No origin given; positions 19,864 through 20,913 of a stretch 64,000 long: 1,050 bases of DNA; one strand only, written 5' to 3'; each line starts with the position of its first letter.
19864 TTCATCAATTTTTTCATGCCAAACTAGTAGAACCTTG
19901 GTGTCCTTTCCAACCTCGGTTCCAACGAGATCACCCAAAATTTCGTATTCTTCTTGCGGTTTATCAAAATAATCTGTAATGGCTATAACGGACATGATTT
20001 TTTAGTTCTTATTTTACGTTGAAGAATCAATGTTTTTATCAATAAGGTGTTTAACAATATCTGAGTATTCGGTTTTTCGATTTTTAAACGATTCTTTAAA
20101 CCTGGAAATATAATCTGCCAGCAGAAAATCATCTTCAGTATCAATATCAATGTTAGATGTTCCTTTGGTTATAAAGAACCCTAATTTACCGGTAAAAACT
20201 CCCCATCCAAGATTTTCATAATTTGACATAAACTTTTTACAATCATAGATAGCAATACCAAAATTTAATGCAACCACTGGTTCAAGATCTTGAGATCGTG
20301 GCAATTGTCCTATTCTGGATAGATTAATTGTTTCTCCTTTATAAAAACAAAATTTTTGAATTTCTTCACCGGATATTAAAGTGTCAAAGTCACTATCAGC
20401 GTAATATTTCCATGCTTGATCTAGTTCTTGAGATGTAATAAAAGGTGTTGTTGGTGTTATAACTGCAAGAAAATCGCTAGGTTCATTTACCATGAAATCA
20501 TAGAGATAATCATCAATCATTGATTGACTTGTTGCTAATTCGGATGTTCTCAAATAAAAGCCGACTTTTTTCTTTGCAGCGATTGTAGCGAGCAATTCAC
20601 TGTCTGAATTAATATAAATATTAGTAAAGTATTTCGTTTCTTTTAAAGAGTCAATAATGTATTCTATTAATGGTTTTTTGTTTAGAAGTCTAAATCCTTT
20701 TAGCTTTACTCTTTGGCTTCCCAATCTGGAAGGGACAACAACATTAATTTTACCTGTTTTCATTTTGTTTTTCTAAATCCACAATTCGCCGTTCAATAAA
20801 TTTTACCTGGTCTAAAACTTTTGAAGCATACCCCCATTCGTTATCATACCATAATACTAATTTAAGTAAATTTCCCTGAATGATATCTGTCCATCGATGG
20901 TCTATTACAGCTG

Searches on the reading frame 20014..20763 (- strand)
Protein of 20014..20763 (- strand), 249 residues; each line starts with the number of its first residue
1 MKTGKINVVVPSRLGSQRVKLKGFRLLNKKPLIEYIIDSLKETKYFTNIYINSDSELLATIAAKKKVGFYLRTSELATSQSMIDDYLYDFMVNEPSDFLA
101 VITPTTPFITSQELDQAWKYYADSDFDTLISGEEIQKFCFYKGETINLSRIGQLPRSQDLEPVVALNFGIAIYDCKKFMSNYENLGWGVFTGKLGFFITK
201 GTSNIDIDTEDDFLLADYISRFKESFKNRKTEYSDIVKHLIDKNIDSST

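Call 48: find_encoding_contigs(protein=window:20014-20763:-, flank=10000, max_places=10)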
Protein window:20014-20763:- (249 aa): 1 contig read that carries it; 1 place shown.
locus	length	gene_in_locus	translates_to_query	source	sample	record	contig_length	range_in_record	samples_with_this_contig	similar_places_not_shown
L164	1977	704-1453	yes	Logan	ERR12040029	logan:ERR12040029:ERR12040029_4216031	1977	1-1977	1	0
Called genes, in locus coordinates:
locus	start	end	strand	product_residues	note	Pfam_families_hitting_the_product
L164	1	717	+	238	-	?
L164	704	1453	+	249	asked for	PF02348:CTP_transf_3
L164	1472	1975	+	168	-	?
